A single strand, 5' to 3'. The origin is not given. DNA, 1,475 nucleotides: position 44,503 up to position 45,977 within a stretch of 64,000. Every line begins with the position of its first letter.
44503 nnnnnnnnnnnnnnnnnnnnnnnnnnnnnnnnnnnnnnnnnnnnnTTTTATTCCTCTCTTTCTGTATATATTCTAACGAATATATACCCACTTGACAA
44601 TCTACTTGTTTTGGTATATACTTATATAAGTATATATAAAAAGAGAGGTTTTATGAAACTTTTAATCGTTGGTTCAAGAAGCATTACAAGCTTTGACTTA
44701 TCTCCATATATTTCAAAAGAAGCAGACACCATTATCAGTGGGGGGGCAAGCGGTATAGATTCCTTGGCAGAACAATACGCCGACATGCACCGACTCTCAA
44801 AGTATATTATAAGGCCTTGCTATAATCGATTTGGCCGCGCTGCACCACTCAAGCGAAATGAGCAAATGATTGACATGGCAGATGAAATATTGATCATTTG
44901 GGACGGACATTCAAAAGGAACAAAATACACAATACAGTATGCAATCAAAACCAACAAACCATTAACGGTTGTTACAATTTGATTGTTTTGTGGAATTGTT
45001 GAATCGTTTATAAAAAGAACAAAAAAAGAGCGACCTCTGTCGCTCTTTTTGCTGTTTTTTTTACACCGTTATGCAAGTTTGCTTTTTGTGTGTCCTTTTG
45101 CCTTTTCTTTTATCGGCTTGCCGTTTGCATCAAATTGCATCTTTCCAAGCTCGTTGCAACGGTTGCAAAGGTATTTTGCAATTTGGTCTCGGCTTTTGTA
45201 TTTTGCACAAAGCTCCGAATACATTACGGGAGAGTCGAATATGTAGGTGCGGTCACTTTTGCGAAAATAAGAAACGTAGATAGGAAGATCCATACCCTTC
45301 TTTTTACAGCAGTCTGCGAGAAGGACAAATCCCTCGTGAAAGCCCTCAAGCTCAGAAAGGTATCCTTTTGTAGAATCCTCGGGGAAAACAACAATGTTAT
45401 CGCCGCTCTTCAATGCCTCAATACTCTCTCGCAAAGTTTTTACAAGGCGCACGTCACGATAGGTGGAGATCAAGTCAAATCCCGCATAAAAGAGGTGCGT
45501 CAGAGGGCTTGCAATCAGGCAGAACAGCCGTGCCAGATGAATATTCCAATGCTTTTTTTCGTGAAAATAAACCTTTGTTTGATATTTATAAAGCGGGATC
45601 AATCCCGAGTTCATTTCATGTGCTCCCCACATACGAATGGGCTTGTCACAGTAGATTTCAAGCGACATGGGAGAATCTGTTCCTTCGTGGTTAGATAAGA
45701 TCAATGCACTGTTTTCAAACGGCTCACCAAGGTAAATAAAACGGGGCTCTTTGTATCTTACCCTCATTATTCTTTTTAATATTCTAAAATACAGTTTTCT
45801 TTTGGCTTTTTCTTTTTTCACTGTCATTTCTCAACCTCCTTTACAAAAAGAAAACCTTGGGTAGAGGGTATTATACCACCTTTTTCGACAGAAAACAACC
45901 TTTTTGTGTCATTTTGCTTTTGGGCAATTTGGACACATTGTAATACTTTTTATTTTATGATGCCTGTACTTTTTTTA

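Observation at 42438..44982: NERD-nuclease operon with an unrecognisable 313-aa partner, beside an XRE repressor and a SLOG-like gene: candidate undescribed conflict module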

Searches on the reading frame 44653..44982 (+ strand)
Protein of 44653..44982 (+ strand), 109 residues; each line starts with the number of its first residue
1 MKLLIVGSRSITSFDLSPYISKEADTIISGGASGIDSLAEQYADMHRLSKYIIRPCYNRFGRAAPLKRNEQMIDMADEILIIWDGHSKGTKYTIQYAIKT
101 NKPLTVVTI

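Call 5: search_protein_families(library=pfam, proteins=[window:44653-44982:+], max_evalue=1)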
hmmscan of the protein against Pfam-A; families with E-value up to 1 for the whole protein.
window:44653-44982:+ (109 aa): 5 families
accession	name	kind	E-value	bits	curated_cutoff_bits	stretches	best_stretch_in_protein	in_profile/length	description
PF02481.21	DNA_processg_A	-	5.1e-08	32.8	29.6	2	5-43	49-93/212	DNA recombination-mediator protein A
PF10686.14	YAcAr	-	0.00014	22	28.2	1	25-54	31-60/66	YspA, cpYpsA-related SLOG family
PF12694.12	cpYpsA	-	0.00015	21.9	26.2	1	63-108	51-97/145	Circularly permutated YpsA SLOG family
PF06908.16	YpsA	-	0.0085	16.5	27.7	1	66-100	117-152/168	YspA SLOG family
PF18306.6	LDcluster4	-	0.069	13.2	26.3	0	67-108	85-124/151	SLOG cluster4 family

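Call 6: search_protein_families(library=padloc, proteins=[window:44653-44982:+], max_evalue=1)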
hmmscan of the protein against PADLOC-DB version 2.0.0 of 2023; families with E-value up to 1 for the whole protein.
window:44653-44982:+ (109 aa): 2 families
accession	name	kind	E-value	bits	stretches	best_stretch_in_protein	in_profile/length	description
PDLC03961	ShosA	-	9.6e-07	26.4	2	66-107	217-258/303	-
PDLC03927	PsyrA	-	0.00014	19.1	1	5-42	136-179/398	-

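Call 7: search_protein_families(library=ncbifam, proteins=[window:44653-44982:+], max_evalue=1)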
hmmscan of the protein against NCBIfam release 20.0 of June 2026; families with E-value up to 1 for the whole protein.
window:44653-44982:+ (109 aa): 1 family
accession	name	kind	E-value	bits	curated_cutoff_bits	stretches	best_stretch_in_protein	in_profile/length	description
TIGR00732.1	dprA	equivalog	2.3e-05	23.7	191.15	1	5-43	49-93/220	DNA-processing protein DprA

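Call 8: search_protein_families(library=phrogs, proteins=[window:44653-44982:+], max_evalue=1)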
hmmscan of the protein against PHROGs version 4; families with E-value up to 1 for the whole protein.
window:44653-44982:+ (109 aa): 5 families
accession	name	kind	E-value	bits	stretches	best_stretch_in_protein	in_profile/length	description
phrog_289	-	other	6.2e-19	69.2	1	1-108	23-139/500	GTP-binding domain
phrog_11222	-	unknown function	1.7e-05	25.8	1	15-100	181-271/293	-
phrog_768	-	DNA, RNA and nucleotide metabolism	0.0009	19.8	1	6-91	9-111/191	DprA-like DNA recombination-mediator protein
phrog_4299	-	unknown function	0.011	15.8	0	67-108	219-260/322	-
phrog_15670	-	unknown function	0.34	11.4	1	13-39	10-36/228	-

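Call 57: search_dna_similar(query=window:44653-44982:+, collection=phages, mode=protein, max_evalue=0.001, max_rows=12)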
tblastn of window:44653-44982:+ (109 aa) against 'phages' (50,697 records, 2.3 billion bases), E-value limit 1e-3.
Records with a match: 526; places in all: 526; records where one place covers at least 80% of the query: 418.
Best place of each record, by identity: <60% 526.
By first word of the organism name: Escherichia 96; Klebsiella 69; Vibrio 38; Campylobacter 36; Bacillus 35; Erwinia 28; Pseudomonas 25; Salmonella 25; Serratia 20; Dickeya 19; and 40 more.
By host as written in the record: - 53; Escherichia coli 41; Klebsiella pneumoniae 39; Erwinia amylovora 20; Campylobacter jejuni NCTC12662 15; Lactococcus lactis 14; Escherichia sp. 11; Dickeya solani 11; and 162 more.
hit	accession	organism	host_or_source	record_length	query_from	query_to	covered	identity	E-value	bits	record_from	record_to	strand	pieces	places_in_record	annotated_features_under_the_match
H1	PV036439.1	Ruminococcus phage NatCom_28274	Ruminococcus sp.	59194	1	108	99%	45.4%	4e-24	100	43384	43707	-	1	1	GTP-binding domain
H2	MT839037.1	Bacteriophage sp.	human fecal samples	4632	1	107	98%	45.8%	5e-23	97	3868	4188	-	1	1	record has no annotation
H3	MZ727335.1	Pseudomonas phage PPAT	Pseudomonas aeruginosa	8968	1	107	98%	38.6%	2e-17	82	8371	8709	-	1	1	hypothetical protein (x2)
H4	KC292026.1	Halogranum tailed virus 1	Halogranum sp. SS5-1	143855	1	106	97%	38.5%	2e-16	78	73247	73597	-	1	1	141: hypothetical protein | 142: hypothetical protein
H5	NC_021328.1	Halogranum tailed virus 1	Halogranum sp. SS5-1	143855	1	106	97%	38.5%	2e-16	78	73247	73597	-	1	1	141: GTP-binding domain | 142: hypothetical protein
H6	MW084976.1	Bacillus phage Kirov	Bacillus cereus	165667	1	107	98%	37.3%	4e-11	63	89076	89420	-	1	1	putative nucleotide-binding protein | hypothetical protein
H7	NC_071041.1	Bacillus phage Kirov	Bacillus cereus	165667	1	107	98%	37.3%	4e-11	63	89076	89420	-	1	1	putative nucleotide-binding protein | hypothetical protein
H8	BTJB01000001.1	Mollyvirus Mo1-1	-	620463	1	107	98%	37.2%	6e-12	66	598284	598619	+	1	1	GTP-binding domain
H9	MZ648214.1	Escherichia phage vB_EcoP_IMEP8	Escherichia coli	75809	1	108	99%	36.8%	3e-13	70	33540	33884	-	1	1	putative GTP-binding protein | RNA polymerase ECF sigma factor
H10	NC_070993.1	Escherichia phage vB_EcoP_IMEP8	Escherichia coli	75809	1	108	99%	36.8%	3e-13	70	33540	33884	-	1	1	putative GTP-binding protein | RNA polymerase ECF sigma factor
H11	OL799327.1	Aeromonas phage BUCT695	Aeromonas veronii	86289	1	107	98%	37.1%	5e-14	72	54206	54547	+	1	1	DNA recombination-mediator protein A | hypothetical protein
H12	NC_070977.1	Aeromonas phage BUCT695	Aeromonas veronii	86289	1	107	98%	37.1%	5e-14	72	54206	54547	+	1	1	DNA recombination-mediator protein A | hypothetical protein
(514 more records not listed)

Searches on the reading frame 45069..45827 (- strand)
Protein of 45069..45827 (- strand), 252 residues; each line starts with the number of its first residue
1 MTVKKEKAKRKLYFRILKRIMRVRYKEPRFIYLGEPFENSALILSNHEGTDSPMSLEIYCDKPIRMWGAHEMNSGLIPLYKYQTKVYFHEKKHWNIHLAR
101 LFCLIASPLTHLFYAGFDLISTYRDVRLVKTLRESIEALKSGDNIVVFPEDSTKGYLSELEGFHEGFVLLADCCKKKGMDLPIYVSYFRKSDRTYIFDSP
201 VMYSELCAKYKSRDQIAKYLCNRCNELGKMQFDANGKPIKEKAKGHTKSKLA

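Call 5: search_protein_families(library=pfam, proteins=[window:45069-45827:-], max_evalue=1)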
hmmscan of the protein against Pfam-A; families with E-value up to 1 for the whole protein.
window:45069-45827:- (252 aa): 2 families
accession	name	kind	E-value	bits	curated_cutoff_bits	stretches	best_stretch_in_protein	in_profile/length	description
PF01553.26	Acyltransferase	-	0.16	12.2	23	1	41-184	16-130/132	Acyltransferase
PF21528.2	CC2D1A-B_DM14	-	0.55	10.8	24.6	0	127-145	29-47/56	Coiled-coil and C2 domain-containing protein 1, DM14 domain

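Call 7: search_protein_families(library=ncbifam, proteins=[window:45069-45827:-], max_evalue=1)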
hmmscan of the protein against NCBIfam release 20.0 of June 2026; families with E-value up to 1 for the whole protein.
window:45069-45827:- (252 aa): 1 family
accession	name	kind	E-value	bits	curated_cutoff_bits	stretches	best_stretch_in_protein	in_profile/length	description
TIGR00530.1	AGP_acyltrn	subfamily_domain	0.024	14.4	102.95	0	131-171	78-117/130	1-acylglycerol-3-phosphate O-acyltransferase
